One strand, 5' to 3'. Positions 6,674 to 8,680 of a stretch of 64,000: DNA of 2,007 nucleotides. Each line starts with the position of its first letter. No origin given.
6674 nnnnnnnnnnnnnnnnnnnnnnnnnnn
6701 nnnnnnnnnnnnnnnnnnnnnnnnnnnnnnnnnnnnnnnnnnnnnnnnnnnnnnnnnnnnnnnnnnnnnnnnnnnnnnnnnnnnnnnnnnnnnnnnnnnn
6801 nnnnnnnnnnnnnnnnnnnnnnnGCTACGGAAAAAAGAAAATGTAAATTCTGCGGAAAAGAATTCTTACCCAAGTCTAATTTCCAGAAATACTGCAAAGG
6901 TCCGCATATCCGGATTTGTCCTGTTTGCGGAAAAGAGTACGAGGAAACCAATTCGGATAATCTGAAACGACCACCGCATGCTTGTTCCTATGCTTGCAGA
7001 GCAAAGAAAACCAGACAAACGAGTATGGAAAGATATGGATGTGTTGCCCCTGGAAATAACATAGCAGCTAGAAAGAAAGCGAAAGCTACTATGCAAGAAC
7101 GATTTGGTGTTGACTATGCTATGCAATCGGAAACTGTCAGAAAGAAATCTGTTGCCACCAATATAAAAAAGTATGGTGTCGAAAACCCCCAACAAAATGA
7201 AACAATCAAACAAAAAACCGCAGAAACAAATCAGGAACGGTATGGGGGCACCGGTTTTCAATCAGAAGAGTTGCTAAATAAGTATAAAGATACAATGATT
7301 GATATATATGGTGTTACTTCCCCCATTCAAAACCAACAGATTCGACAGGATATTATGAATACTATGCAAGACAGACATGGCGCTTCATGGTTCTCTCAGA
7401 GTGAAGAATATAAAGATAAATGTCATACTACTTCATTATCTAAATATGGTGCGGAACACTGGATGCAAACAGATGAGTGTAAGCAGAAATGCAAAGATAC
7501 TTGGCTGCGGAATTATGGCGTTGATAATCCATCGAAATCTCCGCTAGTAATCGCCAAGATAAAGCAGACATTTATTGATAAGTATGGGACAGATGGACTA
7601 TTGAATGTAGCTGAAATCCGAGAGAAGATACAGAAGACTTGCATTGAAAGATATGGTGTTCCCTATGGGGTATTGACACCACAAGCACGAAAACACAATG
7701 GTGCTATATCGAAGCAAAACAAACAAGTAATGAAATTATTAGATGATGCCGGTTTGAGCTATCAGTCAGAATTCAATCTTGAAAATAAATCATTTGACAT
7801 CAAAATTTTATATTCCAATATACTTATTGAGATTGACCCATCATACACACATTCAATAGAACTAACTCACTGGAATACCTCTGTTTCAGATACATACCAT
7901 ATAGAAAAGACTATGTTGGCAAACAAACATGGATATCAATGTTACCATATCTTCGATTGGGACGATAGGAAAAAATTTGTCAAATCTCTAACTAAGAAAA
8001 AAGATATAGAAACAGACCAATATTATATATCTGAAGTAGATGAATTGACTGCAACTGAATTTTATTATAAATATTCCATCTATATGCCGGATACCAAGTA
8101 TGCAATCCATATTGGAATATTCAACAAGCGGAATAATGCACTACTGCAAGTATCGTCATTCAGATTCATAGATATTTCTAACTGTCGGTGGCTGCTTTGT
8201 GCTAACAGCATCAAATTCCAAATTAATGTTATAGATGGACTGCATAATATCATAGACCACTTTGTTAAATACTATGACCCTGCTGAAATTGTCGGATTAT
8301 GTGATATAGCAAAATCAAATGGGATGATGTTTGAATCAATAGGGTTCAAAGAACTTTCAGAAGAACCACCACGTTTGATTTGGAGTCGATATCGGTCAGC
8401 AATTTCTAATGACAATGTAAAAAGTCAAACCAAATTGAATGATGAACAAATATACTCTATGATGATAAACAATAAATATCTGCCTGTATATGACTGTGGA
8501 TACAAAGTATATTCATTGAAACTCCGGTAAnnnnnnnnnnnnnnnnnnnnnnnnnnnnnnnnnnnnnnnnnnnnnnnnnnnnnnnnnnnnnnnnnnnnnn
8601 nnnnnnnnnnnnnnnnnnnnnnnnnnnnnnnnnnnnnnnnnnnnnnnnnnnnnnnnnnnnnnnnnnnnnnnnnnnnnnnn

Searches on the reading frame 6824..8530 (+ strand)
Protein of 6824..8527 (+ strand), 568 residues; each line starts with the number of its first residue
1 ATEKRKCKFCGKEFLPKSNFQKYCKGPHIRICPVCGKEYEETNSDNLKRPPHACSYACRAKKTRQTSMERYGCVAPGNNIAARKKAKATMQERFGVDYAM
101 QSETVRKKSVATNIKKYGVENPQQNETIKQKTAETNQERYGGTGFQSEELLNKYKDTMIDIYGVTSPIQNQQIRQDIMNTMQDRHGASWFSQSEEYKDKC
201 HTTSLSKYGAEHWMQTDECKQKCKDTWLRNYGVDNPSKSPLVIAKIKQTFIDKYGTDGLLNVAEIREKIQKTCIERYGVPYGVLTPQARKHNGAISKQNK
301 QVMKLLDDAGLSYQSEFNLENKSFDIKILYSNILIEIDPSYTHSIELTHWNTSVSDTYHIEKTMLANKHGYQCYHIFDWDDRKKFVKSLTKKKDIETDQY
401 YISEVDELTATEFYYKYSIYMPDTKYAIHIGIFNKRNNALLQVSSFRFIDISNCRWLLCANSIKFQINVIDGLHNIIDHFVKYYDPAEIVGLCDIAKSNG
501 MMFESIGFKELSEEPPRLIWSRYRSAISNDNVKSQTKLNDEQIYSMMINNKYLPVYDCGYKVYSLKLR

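Call 4: search_protein_families(library=pfam, proteins=[window:7025-8530:+], max_evalue=0.1)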
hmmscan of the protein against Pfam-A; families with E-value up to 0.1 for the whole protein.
window:7025-8530:+ (501 aa): 1 family
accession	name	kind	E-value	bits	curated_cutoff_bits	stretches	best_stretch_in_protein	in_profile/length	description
PF24308.1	DUF7487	-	4.4e-41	141.6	27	3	132-224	2-94/220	Family of unknown function (DUF7487)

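Call 11: search_protein_families(library=phrogs, proteins=[window:7025-8530:+], max_evalue=0.01)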
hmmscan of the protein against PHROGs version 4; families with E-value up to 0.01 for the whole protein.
window:7025-8530:+ (501 aa): 3 families
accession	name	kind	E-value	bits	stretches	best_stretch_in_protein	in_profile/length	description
phrog_3339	-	DNA, RNA and nucleotide metabolism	9.2e-42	144.8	5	225-499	249-534/536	homing endonuclease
phrog_12131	-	DNA, RNA and nucleotide metabolism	3.1e-22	80.1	4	2-64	115-177/313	homing endonuclease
phrog_559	-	DNA, RNA and nucleotide metabolism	1.8e-19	71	1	48-499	150-600/607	HNH endonuclease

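Call 47: search_protein_families(library=pfam, proteins=[window:6824-8527:+], max_evalue=1)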
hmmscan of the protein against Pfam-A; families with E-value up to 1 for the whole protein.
window:6824-8527:+ (568 aa): 6 families
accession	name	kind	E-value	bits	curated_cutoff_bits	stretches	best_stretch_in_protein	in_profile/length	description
PF24308.1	DUF7487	-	8.8e-43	147.2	27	3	108-222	2-117/220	Family of unknown function (DUF7487)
PF22034.2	B129_C2H2-zf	-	0.1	13.3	27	1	32-44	1-13/22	Uncharacterized protein B-129, C2H2 zinc finger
PF13913.12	zf-C2HC_2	-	0.16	12.1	27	1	5-18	3-16/25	zinc-finger of a C2HC-type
PF12773.13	DZR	-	0.2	12.3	27.3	1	7-40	1-35/45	Double zinc ribbon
PF09723.15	Zn_ribbon_8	-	0.26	11.8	34.4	1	6-38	7-36/41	Zinc ribbon domain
PF13894.12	zf-C2H2_4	-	0.47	11.7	27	0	6-25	2-21/24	C2H2-type zinc finger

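Call 66: find_homologous_proteins(query=window:7025-8530:+, max_evalue=1e-10)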
Query window:7025-8530:+ (501 aa): 1050 proteins with E <= 1e-10 among 6625 candidates; the best 120 are listed.
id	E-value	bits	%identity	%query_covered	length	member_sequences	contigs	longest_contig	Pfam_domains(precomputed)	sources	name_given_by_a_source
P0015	0.0e+0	1074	92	100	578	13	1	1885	PF24308.2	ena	-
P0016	2.3e-119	418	45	91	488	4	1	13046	PF24308.2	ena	-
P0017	2.5e-114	401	43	91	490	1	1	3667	PF24308.2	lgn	-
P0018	1.4e-112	395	43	99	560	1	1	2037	PF24308.2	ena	-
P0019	2.0e-111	391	42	99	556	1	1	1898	PF24308.2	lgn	-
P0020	2.8e-111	391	41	99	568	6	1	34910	PF24308.2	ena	-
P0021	1.1e-109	386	40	100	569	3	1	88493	PF24308.2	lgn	-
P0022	2.3e-109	385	39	100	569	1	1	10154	PF24308.2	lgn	-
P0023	2.9e-109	384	40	99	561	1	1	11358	PF24308.2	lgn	-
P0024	3.7e-109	384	42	99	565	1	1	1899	PF24308.2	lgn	-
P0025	9.8e-108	379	38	99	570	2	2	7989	PF24308.2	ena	-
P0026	1.3e-107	379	40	100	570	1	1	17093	PF24308.2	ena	-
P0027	3.7e-105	371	40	99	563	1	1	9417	PF24308.2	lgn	-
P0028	1.7e-102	362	38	100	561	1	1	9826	PF24308.2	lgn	-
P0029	1.6e-99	352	38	99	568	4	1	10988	PF24308.2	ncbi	-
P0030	4.1e-99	351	33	99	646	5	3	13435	PF24308.2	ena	-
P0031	4.6e-94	334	30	99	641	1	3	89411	PF13518.13,PF24308.2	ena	-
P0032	2.5e-92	328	31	99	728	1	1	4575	PF24308.2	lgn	-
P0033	5.1e-91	324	32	82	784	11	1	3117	PF24308.2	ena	-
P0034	1.0e-90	323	38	99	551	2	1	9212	PF24308.2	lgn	-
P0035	7.3e-90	320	31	99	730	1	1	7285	PF24308.2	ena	-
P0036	7.7e-90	320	28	99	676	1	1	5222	PF24308.2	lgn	-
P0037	1.4e-87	313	35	99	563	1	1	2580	PF24308.2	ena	-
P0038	1.0e-86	310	34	69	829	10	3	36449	PF24308.2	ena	-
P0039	2.1e-84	302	35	99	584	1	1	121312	PF24308.2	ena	-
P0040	6.3e-84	301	35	100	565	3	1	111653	PF24308.2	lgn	-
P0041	6.5e-84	301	33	98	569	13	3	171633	PF24308.2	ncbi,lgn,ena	-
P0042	8.7e-84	300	30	95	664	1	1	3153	PF24308.2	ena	-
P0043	5.4e-83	298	31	98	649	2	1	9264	PF24308.2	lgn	-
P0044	6.4e-82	294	31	69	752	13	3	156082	PF24308.2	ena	-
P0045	6.5e-82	294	32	99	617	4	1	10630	PF24308.2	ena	-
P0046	7.4e-82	294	35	100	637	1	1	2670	PF24308.2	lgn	-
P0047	1.7e-81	293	33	98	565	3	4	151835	PF24308.2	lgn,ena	-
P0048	5.3e-80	288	35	99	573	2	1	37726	PF24308.2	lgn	-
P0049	5.4e-79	284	33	99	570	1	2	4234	PF24308.2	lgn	-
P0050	8.3e-79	284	28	99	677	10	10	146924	PF24308.2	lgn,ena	-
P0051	1.1e-78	283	31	98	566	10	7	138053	PF24308.2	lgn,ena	-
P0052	1.1e-78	283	34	95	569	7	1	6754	PF24308.2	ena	-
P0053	1.8e-78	283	34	98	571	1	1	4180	PF24308.2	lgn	-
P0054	2.0e-78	282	28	99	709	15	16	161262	PF24308.2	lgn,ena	-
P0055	1.1e-76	277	34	99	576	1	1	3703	PF24308.2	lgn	-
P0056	1.3e-76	277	35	95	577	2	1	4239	PF24308.2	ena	-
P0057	1.0e-75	274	29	72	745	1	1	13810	PF24308.2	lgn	-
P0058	1.2e-75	273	31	96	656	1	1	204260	PF24308.2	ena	-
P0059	3.2e-75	272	33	99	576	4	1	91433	PF24308.2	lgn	-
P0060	4.4e-75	271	33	98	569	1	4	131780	PF24308.2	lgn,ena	-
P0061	1.8e-74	269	31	100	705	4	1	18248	PF24308.2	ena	-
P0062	2.2e-74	269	33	99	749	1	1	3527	PF24308.2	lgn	-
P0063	2.7e-74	269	31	98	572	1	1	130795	PF24308.2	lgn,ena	-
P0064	3.4e-74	269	32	98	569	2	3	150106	PF24308.2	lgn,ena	-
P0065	1.0e-73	267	32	99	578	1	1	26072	PF24308.2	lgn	-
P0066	1.2e-73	267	33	95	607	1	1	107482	PF24308.2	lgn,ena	-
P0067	2.1e-73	266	28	72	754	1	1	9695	PF24308.2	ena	-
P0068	2.6e-73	266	34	98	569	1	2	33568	PF24308.2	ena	-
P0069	3.0e-73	265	33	97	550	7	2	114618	PF24308.2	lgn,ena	-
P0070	5.6e-73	265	33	99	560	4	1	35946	PF24308.2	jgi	jgi:hypothetical protein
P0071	6.3e-73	264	30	96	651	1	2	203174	PF24308.2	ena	-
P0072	6.6e-73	264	31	99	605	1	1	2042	PF24308.2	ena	-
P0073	8.2e-73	264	33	100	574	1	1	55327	PF24308.2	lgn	-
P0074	9.4e-73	264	30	100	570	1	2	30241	PF24308.2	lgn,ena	-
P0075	1.0e-72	264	29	96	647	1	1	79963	PF24308.2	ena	-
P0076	2.2e-72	263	35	100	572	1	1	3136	PF24308.2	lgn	-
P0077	4.7e-72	262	31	99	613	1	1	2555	PF24308.2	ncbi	-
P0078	6.4e-72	261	30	98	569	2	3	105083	PF24308.2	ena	-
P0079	7.7e-72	261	31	99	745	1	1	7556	PF24308.2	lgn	-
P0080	1.1e-71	260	32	99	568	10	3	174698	PF24308.2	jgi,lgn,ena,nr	jgi:hypothetical protein|nr:MAG TPA: endonuclease-like protein [Bacteriophage sp.]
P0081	2.4e-71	259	30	96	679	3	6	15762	PF24308.2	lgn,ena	-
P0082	2.9e-71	259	31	96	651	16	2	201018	PF24308.2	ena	-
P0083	3.1e-71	259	31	100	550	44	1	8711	PF24308.2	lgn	-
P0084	3.5e-71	259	34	67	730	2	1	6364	PF24308.2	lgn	-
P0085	4.3e-71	258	32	94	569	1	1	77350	PF24308.2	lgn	-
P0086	5.2e-71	258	30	96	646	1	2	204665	PF24308.2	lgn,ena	-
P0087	6.1e-71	258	32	100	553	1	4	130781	PF24308.2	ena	-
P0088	6.3e-71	258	31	96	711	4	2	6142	PF24308.2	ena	-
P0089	6.9e-71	258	32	100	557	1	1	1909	PF24308.2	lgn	-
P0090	7.5e-71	258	29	96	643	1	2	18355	PF24308.2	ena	-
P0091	1.4e-70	257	33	99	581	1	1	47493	PF24308.2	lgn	-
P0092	1.6e-70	256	31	100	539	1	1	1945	PF24308.2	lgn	-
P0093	2.3e-70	256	33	99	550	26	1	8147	PF24308.2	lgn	-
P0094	2.5e-70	256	29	96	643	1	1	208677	PF24308.2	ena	-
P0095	2.7e-70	256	29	96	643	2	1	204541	PF24308.2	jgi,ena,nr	nr:MAG TPA: endonuclease-like protein [Caudoviricetes sp.]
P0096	2.9e-70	256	33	100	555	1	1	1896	PF24308.2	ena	-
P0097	3.1e-70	256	29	96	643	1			PF24308.2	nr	nr:MAG TPA: endonuclease-like protein [Bacteriophage sp.]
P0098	4.2e-70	255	29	96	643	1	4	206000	PF24308.2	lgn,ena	-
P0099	4.2e-70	255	32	99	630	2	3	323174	PF24308.2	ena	-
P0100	4.3e-70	255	34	69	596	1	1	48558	PF24308.2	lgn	-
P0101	5.2e-70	255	33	99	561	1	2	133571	PF24308.2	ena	-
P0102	5.4e-70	255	29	96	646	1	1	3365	PF24308.2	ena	-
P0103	5.9e-70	255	31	98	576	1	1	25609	PF24308.2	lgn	-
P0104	1.0e-69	254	32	99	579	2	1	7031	PF24308.2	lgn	-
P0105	1.2e-69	254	29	96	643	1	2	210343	PF24308.2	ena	-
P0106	1.3e-69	253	31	97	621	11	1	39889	PF24308.2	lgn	-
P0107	1.6e-69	253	30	98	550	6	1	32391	PF24308.2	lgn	-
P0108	1.8e-69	253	32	100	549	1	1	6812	PF24308.2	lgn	-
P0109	2.9e-69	252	29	96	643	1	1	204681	PF24308.2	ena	-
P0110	3.0e-69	252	32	97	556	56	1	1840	PF24308.2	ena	-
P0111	3.2e-69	252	32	97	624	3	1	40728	PF24308.2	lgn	-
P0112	4.5e-69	252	33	75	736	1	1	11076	PF24308.2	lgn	-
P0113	4.9e-69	252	30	98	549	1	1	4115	PF24308.2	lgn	-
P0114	5.5e-69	251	31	100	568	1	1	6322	PF24308.2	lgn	-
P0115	6.1e-69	251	33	99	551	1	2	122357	PF24308.2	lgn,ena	-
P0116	6.2e-69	251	29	96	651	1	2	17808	PF24308.2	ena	-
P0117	1.2e-68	250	31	96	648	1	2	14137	PF24308.2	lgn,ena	-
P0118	1.2e-68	250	29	96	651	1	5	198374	PF24308.2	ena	-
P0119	1.6e-68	250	29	96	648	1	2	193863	PF24308.2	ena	-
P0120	1.9e-68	250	31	96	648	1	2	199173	PF24308.2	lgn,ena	-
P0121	1.9e-68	250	31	96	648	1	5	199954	PF24308.2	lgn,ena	-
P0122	2.3e-68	249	29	96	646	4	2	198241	PF24308.2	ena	-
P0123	2.4e-68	249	29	96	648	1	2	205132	PF24308.2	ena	-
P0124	4.5e-68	248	29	96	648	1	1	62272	PF24308.2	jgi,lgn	-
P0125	4.7e-68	248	30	98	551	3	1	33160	PF24308.2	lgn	-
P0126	4.9e-68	248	30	100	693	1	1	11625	PF24308.2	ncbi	-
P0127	5.1e-68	248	29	96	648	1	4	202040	PF24308.2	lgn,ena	-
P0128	5.8e-68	248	29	96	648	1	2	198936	PF24308.2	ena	-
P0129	6.4e-68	248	29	96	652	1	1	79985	PF24308.2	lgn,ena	-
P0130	6.4e-68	248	29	96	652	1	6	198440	PF24308.2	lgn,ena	-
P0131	6.4e-68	248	29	96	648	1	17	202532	PF24308.2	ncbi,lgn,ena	-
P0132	6.4e-68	248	29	96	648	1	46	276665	PF24308.2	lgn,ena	-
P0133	6.6e-68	248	28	96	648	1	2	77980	PF24308.2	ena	-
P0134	8.6e-68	247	33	96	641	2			PF24308.2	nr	nr:MAG TPA: endonuclease-like protein [Caudoviricetes sp.]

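Call 68: find_encoding_contigs(protein=P0015, flank=3000, max_places=3)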
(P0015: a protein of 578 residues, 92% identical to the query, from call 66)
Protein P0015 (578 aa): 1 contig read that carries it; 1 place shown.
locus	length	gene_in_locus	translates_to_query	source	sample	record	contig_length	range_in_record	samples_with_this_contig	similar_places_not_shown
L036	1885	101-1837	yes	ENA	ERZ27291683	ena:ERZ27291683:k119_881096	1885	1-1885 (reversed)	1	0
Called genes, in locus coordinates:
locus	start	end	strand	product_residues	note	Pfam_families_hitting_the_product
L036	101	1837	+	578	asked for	PF24308:DUF7487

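Call 78: predict_structure(alignment_id=A4)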
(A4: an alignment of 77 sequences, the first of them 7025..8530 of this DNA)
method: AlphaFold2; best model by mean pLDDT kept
length: 501 residues; sequences in the alignment: 77
mean_pLDDT: 91.4   pTM: 0.61
mean pLDDT of the five models: 91.4, 91.2, 91.1, 88.9, 88.5
residues with pLDDT >= 90: 354; 70-90: 129; 50-70: 18; < 50: 0
segments of 3 or more residues with pLDDT < 50: none
pLDDT, mean of each block of 10 residues (from residue 1): 63 83 87 87 92 90 89 82 88 90 92 92 90 90 90 93 93 92 90 87 88 77 69 96 96 95 97 95 89 97 96 96 94 98 97 93 98 98 94 96 97 97 94 92 97 95 94 97 97 97 90
secondary structure, 60 per line:
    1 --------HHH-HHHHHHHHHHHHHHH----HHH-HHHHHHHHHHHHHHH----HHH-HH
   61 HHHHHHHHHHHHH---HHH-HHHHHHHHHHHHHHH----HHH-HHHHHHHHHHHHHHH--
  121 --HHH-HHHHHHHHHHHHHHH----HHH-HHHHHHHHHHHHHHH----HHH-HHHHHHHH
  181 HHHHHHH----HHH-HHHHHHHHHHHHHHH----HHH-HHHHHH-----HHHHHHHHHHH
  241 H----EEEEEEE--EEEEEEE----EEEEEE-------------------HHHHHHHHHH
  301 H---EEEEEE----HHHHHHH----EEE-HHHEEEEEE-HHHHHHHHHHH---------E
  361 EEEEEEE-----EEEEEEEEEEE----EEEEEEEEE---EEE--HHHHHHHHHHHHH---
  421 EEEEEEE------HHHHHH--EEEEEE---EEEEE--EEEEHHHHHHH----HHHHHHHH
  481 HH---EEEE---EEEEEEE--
elements in order: H13-27 H36-50 H59-73 H81-95 H104-118 H127-141 H150-164 H173-187 H196-210 H219-224 H230-241 E246-252 E255-261 E266-271 H291-301 E305-310 H315-321 E326-328 E333-338 H340-350 E360-367 E373-383 E388-396 E400-402 H405-417 E421-427 H434-439 E442-447 E451-455 E458-461 H462-468 H473-482 E486-489 E493-499

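Call 81: fold_search(model_id=the predicted structure, library=pdb)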
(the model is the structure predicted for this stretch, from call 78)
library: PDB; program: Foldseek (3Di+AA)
matches with E <= 10: 921; with E <= 0.001: 146
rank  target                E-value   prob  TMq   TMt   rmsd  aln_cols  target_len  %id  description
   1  8bv8_A                3.8e-07  1.00  0.28  0.58   4.8       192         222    9  Crystal structure of the phage Mu protein Mom inactive mutant S124A (released 2023-12-20)
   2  8bv8_B                2.9e-06  1.00  0.26  0.60   3.2       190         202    9  Crystal structure of the phage Mu protein Mom inactive mutant S124A (released 2023-12-20)
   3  2jlm_B                1.1e-05  1.00  0.21  0.53   4.8       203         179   12  Structure of a Putative Acetyltransferase (ACIAD1637) from Acinetobacter baylyi ADP1 (released 2009-01-20)
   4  4ua3_A                1.8e-05  1.00  0.20  0.48   8.2       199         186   12  Crystal structure of selenomethionine labeled SpNatD (released 2015-01-28)
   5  3dr8_B                2.2e-05  1.00  0.22  0.57   4.7       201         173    9  Structure of yncA, a putative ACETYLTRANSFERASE from Salmonella typhimurium with its cofactor Acetyl-CoA (released 2008-08-12)
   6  3g8w_A                3.2e-05  1.00  0.21  0.58   6.0       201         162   12  Crystal structure of a probable acetyltransferase from Staphylococcus epidermidis ATCC 12228 (released 2009-03-03)
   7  2jlm_F                4.4e-05  1.00  0.21  0.52   6.3       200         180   12  Structure of a Putative Acetyltransferase (ACIAD1637) from Acinetobacter baylyi ADP1 (released 2009-01-20)
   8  1vhs_B                4.4e-05  1.00  0.21  0.57   5.9       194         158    8  Crystal structure of a putative phosphinothricin N-acetyltransferase (released 2003-12-30)
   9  3igr_A                4.6e-05  1.00  0.20  0.48   5.8       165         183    9  The Crystal Structure of Ribosomal-protein-S5-alanine Acetyltransferase from Vibrio fischeri to 2.0A (released 2009-09-01)
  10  7kwx_B                4.6e-05  1.00  0.21  0.56   6.0       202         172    7  Spermidine N-acetyltransferase SpeG N152L mutant from Vibrio cholerae (released 2020-12-16)
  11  3dr6_B                7.6e-05  1.00  0.22  0.58   4.8       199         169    7  Structure of yncA, a putative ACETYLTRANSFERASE from Salmonella typhimurium (released 2008-09-09)
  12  9i05_Xi               7.6e-05  0.99  0.15  0.16  19.0       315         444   11  Cryo-EM structure of the large subunit of the mitochondrial ribosome from Toxoplasma gondii (released 2025-06-11)
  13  8iyo_A                8.1e-05  1.00  0.20  0.55   6.1       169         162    8  Crystal structure of a protein acetyltransferase, HP0935, acetyl-CoA bound form (released 2024-04-10)
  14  5dwn_A                8.1e-05  1.00  0.21  0.53   5.4       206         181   10  Crystal structure of Phosphinothricin N-acetyltransferase from Brucella ovis in complex with AcetylCoA <structure_deta (released 2015-10-28)
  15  4jly_F                8.1e-05  1.00  0.21  0.55   6.4       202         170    9  Dodecameric structure of spermidine N-acetyltransferase from Vibrio cholerae (released 2013-04-03)
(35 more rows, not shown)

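Call 82: search_solved_structures(query=A4, max_evalue=10, show_alignments=2)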
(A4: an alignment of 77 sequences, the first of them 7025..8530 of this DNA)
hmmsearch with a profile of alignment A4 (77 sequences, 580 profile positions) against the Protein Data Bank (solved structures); distinct sequences matched with E-value up to 10: 6.
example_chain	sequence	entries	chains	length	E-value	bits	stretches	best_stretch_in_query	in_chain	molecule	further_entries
2oy8_A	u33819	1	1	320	0.13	14.2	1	101-214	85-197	Outer surface protein A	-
2hkd_A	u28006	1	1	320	0.16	13.9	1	101-214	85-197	Outer Surface Protein A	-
4v8p_BY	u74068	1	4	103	0.59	12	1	254-285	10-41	RPL37A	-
2fkj_A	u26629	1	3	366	0.89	11.4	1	82-237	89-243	Outer Surface Protein A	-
7ysf_A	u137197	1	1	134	0.93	11.3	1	7-45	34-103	Zinc finger protein 524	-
2bsw_A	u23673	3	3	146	1.3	10.8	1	432-515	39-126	GLYPHOSATE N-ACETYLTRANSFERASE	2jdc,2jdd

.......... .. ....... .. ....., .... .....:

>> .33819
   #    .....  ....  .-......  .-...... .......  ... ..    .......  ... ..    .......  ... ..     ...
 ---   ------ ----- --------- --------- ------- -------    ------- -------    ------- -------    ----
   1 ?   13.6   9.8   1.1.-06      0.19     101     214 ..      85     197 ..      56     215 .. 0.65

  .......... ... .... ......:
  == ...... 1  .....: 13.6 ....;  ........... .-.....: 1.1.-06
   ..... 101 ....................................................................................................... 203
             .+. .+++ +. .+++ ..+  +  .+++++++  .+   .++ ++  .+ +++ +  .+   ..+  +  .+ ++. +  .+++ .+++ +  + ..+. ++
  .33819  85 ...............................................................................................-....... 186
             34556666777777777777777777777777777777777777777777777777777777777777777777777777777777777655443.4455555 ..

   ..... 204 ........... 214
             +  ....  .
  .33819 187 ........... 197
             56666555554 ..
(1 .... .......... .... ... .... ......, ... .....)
